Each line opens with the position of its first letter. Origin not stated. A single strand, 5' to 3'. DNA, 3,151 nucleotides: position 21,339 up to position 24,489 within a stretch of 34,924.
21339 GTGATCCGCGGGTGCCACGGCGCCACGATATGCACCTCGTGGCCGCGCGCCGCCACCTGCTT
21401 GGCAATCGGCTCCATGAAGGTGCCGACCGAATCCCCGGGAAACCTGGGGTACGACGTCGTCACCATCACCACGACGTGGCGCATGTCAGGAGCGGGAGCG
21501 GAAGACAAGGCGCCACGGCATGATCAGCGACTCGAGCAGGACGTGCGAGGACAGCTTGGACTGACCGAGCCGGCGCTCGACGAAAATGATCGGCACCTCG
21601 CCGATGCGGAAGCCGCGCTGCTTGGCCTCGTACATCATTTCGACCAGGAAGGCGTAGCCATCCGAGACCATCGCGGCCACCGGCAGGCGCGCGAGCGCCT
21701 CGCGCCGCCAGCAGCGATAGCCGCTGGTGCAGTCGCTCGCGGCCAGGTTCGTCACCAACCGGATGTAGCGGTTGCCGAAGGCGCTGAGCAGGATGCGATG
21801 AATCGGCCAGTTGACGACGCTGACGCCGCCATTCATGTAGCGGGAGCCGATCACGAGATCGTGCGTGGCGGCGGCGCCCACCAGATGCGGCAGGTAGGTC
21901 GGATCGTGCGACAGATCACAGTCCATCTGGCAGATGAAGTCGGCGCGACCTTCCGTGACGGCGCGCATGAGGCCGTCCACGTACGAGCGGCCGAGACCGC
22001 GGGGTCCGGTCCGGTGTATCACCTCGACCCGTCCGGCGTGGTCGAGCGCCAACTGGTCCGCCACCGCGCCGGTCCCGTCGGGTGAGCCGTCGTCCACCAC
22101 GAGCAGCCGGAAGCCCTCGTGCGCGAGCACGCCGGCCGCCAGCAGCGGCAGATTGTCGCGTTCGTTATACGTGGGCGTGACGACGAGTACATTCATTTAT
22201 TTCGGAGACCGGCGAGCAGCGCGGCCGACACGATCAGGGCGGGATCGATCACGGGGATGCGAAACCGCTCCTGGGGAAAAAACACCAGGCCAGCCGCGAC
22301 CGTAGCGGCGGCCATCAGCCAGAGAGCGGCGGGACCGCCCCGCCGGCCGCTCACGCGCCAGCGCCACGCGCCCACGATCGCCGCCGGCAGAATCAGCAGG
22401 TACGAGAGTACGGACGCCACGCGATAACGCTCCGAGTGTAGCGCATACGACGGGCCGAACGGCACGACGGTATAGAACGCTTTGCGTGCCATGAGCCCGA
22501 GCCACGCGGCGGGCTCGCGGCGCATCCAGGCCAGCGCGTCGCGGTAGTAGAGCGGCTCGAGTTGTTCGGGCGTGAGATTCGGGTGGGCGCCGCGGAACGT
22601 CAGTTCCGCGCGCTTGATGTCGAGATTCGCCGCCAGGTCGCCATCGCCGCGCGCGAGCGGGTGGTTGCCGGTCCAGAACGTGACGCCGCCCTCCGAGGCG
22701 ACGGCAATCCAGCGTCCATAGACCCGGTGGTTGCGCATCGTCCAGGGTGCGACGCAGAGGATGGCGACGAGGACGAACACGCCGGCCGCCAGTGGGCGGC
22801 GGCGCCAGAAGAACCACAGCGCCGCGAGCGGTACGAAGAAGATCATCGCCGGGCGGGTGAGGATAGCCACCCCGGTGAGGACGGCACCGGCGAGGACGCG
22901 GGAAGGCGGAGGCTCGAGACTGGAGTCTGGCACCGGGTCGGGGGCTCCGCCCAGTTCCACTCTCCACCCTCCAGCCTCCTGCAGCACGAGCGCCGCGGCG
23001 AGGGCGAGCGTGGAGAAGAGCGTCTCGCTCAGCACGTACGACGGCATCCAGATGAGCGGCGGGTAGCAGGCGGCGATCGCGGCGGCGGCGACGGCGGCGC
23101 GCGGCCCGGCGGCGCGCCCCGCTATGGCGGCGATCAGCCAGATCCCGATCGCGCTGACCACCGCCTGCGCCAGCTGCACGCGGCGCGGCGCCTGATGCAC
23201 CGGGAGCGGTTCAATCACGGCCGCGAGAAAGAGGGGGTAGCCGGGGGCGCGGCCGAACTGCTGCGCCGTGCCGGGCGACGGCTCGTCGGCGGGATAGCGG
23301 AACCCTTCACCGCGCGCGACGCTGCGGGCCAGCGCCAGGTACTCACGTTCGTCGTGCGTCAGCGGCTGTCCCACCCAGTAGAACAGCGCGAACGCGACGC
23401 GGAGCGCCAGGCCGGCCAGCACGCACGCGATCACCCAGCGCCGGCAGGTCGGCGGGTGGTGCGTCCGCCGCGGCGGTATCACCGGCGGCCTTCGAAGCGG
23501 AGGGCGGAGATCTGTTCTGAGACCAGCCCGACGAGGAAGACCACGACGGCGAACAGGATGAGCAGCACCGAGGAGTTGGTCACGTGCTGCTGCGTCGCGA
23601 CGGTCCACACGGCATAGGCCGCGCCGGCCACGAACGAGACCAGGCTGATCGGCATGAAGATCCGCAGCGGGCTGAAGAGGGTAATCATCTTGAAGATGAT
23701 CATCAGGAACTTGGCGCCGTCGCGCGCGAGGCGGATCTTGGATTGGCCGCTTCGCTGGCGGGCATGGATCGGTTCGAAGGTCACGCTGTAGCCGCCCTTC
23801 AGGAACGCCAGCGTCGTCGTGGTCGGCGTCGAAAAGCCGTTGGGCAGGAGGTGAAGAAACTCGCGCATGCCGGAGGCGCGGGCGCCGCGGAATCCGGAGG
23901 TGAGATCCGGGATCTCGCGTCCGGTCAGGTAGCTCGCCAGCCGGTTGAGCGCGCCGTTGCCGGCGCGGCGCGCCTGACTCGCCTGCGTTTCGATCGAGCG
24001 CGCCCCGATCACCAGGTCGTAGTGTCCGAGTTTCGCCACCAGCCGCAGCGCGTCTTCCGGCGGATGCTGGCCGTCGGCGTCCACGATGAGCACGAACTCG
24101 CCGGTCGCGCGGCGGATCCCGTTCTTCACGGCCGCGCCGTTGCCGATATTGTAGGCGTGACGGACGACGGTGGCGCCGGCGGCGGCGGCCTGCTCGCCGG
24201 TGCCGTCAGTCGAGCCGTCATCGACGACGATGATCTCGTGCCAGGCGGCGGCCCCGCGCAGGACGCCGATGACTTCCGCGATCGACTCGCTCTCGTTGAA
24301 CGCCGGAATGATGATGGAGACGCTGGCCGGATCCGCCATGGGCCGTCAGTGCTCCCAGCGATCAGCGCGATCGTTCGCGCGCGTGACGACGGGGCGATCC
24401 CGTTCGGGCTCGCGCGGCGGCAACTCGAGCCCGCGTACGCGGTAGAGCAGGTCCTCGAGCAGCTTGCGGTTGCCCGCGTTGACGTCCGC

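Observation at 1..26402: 26-kb, 22-gene co-directional envelope-glycan operon with three GT-C enzymes and four polyprenyl-phosphate-type GT2 synthases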

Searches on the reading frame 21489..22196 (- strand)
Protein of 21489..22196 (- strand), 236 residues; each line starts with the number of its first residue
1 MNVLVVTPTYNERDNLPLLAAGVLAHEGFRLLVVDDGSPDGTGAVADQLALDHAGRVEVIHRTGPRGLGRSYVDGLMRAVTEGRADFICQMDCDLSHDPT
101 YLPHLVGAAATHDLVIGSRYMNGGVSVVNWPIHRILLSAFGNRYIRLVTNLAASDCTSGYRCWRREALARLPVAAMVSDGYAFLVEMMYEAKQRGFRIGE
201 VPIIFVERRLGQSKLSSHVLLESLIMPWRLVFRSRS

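Call 9: search_protein_families(library=pfam, proteins=[window:21489-22196:-], max_evalue=0.01)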
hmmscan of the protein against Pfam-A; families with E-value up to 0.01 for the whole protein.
window:21489-22196:- (236 aa): 3 families
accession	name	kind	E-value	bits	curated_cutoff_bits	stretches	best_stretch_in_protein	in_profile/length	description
PF00535.33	Glycos_transf_2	-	1.2e-26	94.1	23.3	1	5-169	2-165/168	Glycosyl transferase family 2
PF13641.12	Glyco_tranf_2_3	-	2.4e-05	24.9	27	1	3-202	3-205/230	Glycosyltransferase like family 2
PF13506.12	Glyco_transf_21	-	0.0063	16.4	21.7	1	75-171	21-117/174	Glycosyl transferase family 21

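Call 12: search_protein_families(library=ncbifam, proteins=[window:21489-22196:-], max_evalue=0.00001)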
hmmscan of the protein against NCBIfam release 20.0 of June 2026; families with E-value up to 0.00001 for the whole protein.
window:21489-22196:- (236 aa): 7 families
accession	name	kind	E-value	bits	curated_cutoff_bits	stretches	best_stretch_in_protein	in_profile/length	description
TIGR04182.1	glyco_TIGR04182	equivalog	7.5e-13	48.5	325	1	2-215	1-201/293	S-layer glycoprotein N-glycosyltransferase AglJ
NF007986.1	PRK10714.1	equivalog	1.6e-11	43.8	529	1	2-221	7-216/316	undecaprenyl-phosphate 4-deoxy-4-formamido-L-arabinose transferase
NF041391.1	DPhHxTase_Halo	equivalog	5.4e-09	35.4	375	1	9-215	3-192/213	dolichyl-phosphate hexose transferase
NF058614.1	PPMAGASynPpgS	equivalog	2.1e-08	33.9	370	1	3-208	2-199/226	polyprenyl-phospho-N-acetylgalactosaminyl synthase PpgS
TIGR03469.1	HpnB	hypoth_equivalog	9.5e-08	31.5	379.25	1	3-119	46-170/386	hopene-associated glycosyltransferase HpnB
TIGR03937.1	PgaC_IcaA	equivalog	1.7e-06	27.3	422.3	1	3-106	47-147/407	poly-beta-1,6-N-acetyl-D-glucosamine synthase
NF047588.1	GlcsyltransPgfSStrep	equivalog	9.2e-06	25.1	500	1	24-169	30-165/308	glycosyltransferase PgfS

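Call 42: search_solved_structures(query=window:21489-22196:-, max_evalue=0.001)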
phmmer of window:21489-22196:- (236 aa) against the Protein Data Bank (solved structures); distinct sequences matched with E-value up to 0.001: 4.
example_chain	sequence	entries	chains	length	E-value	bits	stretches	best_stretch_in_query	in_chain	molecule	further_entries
5mlz_A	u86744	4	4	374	6.9e-27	98.1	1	1-230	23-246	Dolichol monophosphate mannose synthase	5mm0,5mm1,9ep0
9hwj_A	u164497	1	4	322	1.5e-08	38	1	3-220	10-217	Undecaprenyl-phosphate 4-deoxy-4-formamido-L-arabinose transferase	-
9bhc_C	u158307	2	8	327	5.2e-07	33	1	3-220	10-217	Undecaprenyl-phosphate 4-deoxy-4-formamido-L-arabinose transferase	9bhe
8vxh_A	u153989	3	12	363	7e-07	32.6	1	3-220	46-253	Undecaprenyl-phosphate 4-deoxy-4-formamido-L-arabinose transferase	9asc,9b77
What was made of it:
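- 21486..22196 (-): G18, soluble DPMS-like GT2 (236 aa), overlaps G19 by 4 nt. Best solved relative is P. furiosus Dol-P-Man synthase 5mlz, E 7e-27 over residues 1-230 (call 42).
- G18 is closest to Dol-P-Man synthase (call 42) and overlaps G19.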

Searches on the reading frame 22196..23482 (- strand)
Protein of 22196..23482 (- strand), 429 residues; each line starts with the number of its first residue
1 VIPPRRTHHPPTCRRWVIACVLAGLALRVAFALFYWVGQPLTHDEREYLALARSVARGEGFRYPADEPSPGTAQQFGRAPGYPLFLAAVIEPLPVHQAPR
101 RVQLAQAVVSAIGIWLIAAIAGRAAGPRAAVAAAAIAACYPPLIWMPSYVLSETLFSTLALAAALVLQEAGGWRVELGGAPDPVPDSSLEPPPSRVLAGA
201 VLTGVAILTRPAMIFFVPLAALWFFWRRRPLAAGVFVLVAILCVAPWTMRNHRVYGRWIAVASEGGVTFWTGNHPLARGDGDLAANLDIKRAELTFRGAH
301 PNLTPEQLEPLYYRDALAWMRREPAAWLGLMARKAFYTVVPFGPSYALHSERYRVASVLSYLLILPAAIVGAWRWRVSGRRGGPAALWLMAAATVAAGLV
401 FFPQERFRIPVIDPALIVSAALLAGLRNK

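Call 9: search_protein_families(library=pfam, proteins=[window:22196-23482:-], max_evalue=0.01)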
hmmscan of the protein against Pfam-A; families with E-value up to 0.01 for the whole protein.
window:22196-23482:- (429 aa): 2 families
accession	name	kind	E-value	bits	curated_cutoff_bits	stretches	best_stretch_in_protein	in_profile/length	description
PF11028.14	TMEM260-like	-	0.00035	20.8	24.2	1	78-229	16-175/179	Protein O-mannosyl-transferase TMEM260-like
PF13231.12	PMT_2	-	0.00094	19.9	26.1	1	100-165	22-86/160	Dolichyl-phosphate-mannose-protein mannosyltransferase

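Call 12: search_protein_families(library=ncbifam, proteins=[window:22196-23482:-], max_evalue=0.00001)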
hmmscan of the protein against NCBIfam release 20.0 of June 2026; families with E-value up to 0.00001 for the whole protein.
window:22196-23482:- (429 aa): 0 families

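Call 27: search_solved_structures(query=A2, max_evalue=1)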
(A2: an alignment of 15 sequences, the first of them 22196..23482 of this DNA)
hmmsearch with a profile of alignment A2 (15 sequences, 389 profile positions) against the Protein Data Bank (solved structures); distinct sequences matched with E-value up to 1: 0.

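Call 30: find_homologous_proteins(query=window:22196-23482:-, max_evalue=0.001)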
Query window:22196-23482:- (429 aa): 2545 proteins with E <= 0.001 among 8000 candidates; the best 120 are listed.
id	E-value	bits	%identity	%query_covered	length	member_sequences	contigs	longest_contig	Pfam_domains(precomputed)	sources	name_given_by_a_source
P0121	9.1e-281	949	100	100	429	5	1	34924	-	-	-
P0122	1.5e-219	748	81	99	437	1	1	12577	-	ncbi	-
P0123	7.4e-213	726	80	97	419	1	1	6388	-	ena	-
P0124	4.2e-209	713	78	98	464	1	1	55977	-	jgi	jgi:4-amino-4-deoxy-L-arabinose transferase-like glycosyltransferase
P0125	7.3e-207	706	78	99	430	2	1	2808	-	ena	-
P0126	4.7e-206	703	79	97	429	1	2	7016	-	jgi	jgi:4-amino-4-deoxy-L-arabinose transferase-like glycosyltransferase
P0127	3.8e-204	697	78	97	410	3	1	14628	-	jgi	jgi:hypothetical protein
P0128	2.7e-203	694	79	97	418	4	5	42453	-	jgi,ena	jgi:4-amino-4-deoxy-L-arabinose transferase-like glycosyltransferase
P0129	1.1e-202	692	77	97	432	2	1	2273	-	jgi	jgi:4-amino-4-deoxy-L-arabinose transferase-like glycosyltransferase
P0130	2.0e-202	691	78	97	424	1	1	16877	-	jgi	jgi:4-amino-4-deoxy-L-arabinose transferase-like glycosyltransferase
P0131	4.0e-202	690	74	97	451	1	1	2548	-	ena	-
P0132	4.9e-202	690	77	99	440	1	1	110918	-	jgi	jgi:4-amino-4-deoxy-L-arabinose transferase-like glycosyltransferase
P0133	7.6e-202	689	77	98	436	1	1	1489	-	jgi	jgi:4-amino-4-deoxy-L-arabinose transferase-like glycosyltransferase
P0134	1.1e-201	689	73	99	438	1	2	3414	-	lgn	-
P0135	3.2e-201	687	77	99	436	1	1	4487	-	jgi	jgi:hypothetical protein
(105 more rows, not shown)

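Call 53: predict_structure(alignment_id=A5)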
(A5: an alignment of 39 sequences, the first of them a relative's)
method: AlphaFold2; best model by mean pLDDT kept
length: 429 residues; sequences in the alignment: 39
mean_pLDDT: 78.1   pTM: 0.84
mean pLDDT of the five models: 78.1, 77.7, 76.4, 69.3, 64.4
residues with pLDDT >= 90: 121; 70-90: 194; 50-70: 75; < 50: 39
segments of 3 or more residues with pLDDT < 50: 1-3, 69-74, 171-188
pLDDT, mean of each block of 10 residues (from residue 1): 49 91 92 75 76 85 62 55 86 73 87 95 91 92 59 83 86 42 48 86 91 90 91 95 89 69 64 73 64 88 80 91 92 76 52 71 87 84 85 86 61 90 75
secondary structure, 60 per line:
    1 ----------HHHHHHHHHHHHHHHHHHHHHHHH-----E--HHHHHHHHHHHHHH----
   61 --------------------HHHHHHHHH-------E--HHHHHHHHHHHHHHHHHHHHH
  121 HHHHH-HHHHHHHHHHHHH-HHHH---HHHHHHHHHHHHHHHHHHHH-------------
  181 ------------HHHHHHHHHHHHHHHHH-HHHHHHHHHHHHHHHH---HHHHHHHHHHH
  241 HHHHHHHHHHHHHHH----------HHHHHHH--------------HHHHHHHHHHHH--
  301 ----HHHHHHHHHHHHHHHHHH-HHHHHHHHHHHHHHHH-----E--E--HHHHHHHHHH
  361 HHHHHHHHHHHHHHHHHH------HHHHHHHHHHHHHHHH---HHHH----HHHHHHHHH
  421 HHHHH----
elements in order: H11-34 H43-56 H81-89 H100-125 H127-139 H141-144 H148-167 H193-209 H211-226 H230-255 H266-272 H287-298 H305-322 H324-339 H351-378 H385-400 H404-407 H412-425
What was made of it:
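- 22193..23482 (-): G19, small GT-C glycosyltransferase (429 aa, about 8-11 TM). AF2 model: pLDDT 78, pTM 0.84 (call 53).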

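Call 56: fold_search(model_id=the predicted structure, library=pdb)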
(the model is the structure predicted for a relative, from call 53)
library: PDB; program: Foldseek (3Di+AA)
matches with E <= 10: 337; with E <= 0.001: 11
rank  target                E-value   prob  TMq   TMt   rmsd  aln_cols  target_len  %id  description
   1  9n9j_I                2.6e-05  1.00  0.48  0.32  15.0       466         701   13  Structure of a GRP94 folding intermediate engaged with a CCDC134- and FKBP11-bound secretory translocon (released 2025-11-19)
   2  7e9s_A                2.7e-05  1.00  0.49  0.27  15.0       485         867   12  Archaeal oligosaccharyltransferase AglB from Archaeoglobus fulgidus in complex with an inhibitory peptide and a dolich (released 2021-09-08)
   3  8b6l_I                7.0e-05  1.00  0.47  0.32  14.8       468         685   14  Subtomogram average of the human Sec61-TRAP-OSTA-translocon (released 2022-12-07)
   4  3wak                  7.0e-05  1.00  0.48  0.26  14.2       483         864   15  Crystal structure of the Archaeoglobus fulgidus oligosaccharyltransferase (O29867_ARCFU) in the apo form (released 2013-10-30)
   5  6s7t_A                1.0e-04  1.00  0.46  0.30  14.8       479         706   12  Cryo-EM structure of human oligosaccharyltransferase complex OST-B (released 2019-12-18)
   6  5f15                  1.9e-04  1.00  0.39  0.32  16.0       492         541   17  Crystal Structure of ArnT from Cupriavidus metallidurans bound to Undecaprenyl phosphate (released 2016-02-17)
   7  5gmy_A                2.0e-04  1.00  0.51  0.29  15.2       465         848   13  Crystal structure of the Archaeoglobus fulgidus oligosaccharyltransferase (O29867_ARCFU) tethered with an acceptor pep (released 2017-02-01)
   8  3waj                  2.5e-04  1.00  0.48  0.28  13.4       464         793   14  Crystal structure of the Archaeoglobus fulgidus oligosaccharyltransferase (O29867_ARCFU) complex with Zn and sulfate (released 2013-10-30)
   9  8agc_A                2.8e-04  1.00  0.45  0.30  14.5       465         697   11  Structure of yeast oligosaccharylransferase complex with lipid-linked oligosaccharide and non-acceptor peptide bound (released 2022-12-07)
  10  6s7o_A                4.0e-04  1.00  0.47  0.33  15.5       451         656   13  Cryo-EM structure of human oligosaccharyltransferase complex OST-A (released 2019-12-18)
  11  8agb_A                7.2e-04  1.00  0.41  0.29  17.2       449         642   11  Structure of yeast oligosaccharylransferase complex with lipid-linked oligosaccharide bound (released 2022-12-07)
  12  8age_A                1.4e-03  1.00  0.47  0.33  13.3       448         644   12  Structure of yeast oligosaccharylransferase complex with acceptor peptide bound (released 2022-12-07)
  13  6ftg_5                1.4e-03  1.00  0.50  0.35  15.0       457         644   13  Subtomogram average of OST-containing ribosome-translocon complexes from canine rough microsomal membranes (released 2018-03-21)
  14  3rce_A                1.6e-03  1.00  0.35  0.24  19.0       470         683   13  Bacterial oligosaccharyltransferase PglB (released 2011-06-15)
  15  8pn9_A                1.9e-03  1.00  0.43  0.30  15.7       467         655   12  Structure of human oligosaccharyltransferase OST-A complex bound to NGI-1 (released 2024-05-08)
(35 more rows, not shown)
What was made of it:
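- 22193..23482 (-): The top 27 Foldseek PDB hits are all GT-C (call 56).
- On GT-C glycosyltransferase superfamily (G3, G11, G19): G19: the top 27 are all GT-C (call 56).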

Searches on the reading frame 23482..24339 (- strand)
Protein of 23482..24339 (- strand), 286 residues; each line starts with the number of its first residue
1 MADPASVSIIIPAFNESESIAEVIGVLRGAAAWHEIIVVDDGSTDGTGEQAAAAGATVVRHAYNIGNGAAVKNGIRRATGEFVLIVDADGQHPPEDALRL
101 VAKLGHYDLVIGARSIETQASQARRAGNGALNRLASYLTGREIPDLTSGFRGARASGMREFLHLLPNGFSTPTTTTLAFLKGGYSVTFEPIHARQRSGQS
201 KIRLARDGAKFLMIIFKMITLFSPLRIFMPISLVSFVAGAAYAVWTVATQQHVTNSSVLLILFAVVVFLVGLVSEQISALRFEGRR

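Call 9: search_protein_families(library=pfam, proteins=[window:23482-24339:-], max_evalue=0.01)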
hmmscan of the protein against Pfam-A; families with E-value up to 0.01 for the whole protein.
window:23482-24339:- (286 aa): 3 families
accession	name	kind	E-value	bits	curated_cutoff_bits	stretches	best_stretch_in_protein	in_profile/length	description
PF00535.33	Glycos_transf_2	-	3.6e-27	95.8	23.3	1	8-156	1-162/168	Glycosyl transferase family 2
PF13641.12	Glyco_tranf_2_3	-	3.8e-05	24.2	27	1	5-89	2-96/230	Glycosyltransferase like family 2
PF10111.15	Glyco_tranf_2_2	-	0.0068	16.4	27.3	1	8-92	1-94/276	Glycosyltransferase like family 2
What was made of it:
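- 23479..24339 (-): G20, GT2 polyprenyl-phosphate sugar synthase type with C-terminal TM hairpin (286 aa). Pfam GT2 (call 9).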

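Call 12: search_protein_families(library=ncbifam, proteins=[window:23482-24339:-], max_evalue=0.00001)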
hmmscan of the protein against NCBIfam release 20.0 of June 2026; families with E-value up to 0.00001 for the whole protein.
window:23482-24339:- (286 aa): 15 families
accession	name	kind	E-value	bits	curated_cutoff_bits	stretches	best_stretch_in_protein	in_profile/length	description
TIGR04182.1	glyco_TIGR04182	equivalog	4.7e-40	137.8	325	1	7-281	2-286/293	S-layer glycoprotein N-glycosyltransferase AglJ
NF058614.1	PPMAGASynPpgS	equivalog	2.3e-25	89.4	370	1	7-123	2-122/226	polyprenyl-phospho-N-acetylgalactosaminyl synthase PpgS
NF007986.1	PRK10714.1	equivalog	7e-23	81.1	529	1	6-271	7-280/316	undecaprenyl-phosphate 4-deoxy-4-formamido-L-arabinose transferase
NF041391.1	DPhHxTase_Halo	equivalog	3.9e-20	71.7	375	1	13-217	3-207/213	dolichyl-phosphate hexose transferase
TIGR04283.1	glyco_like_mftF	equivalog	9.7e-16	58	182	1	7-105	1-97/221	TIGR04283 family arsenosugar biosynthesis glycosyltransferase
NF010496.0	PRK13915.1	equivalog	1.4e-14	54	262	1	5-93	31-130/307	glucosyl-3-phosphoglycerate synthase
NF047588.1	GlcsyltransPgfSStrep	equivalog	2.6e-14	53.2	500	1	7-268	3-272/308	glycosyltransferase PgfS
TIGR03965.1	mycofact_glyco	equivalog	8e-14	51.3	280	1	4-92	73-167/467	mycofactocin biosynthesis glycosyltransferase MftF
NF041875.1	EPS_EpsD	equivalog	2.9e-13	49.9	370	1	7-95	1-95/325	exopolysaccharide biosynthesis glycosyltransferase EpsD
TIGR03937.1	PgaC_IcaA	equivalog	6.9e-13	48.3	422.3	1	5-90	45-136/407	poly-beta-1,6-N-acetyl-D-glucosamine synthase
NF007482.0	PRK10073.1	equivalog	3.1e-10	39.6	423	1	5-96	6-102/334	glycosyltransferase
TIGR03469.1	HpnB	hypoth_equivalog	1.3e-09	37.6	379.25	1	6-111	45-167/386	hopene-associated glycosyltransferase HpnB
NF047683.1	TeichurnBiosyTuaG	equivalog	2.9e-08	33.7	400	1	6-96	7-103/252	teichuronic acid biosynthesis protein TuaG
NF041865.1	EpsU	equivalog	1.7e-07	30.6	700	1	7-137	41-167/394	exopolysaccharide biosynthesis GT2 family glycosyltransferase EpsU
NF045692.1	OglycostaseCruG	equivalog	3.9e-06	26.1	600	1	5-94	41-142/386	2'-O-glycosyltransferase CruG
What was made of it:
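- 23479..24339 (-): NCBIfam AglJ 138 bits, PpgS and ArnC, all below cut-offs (call 12).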
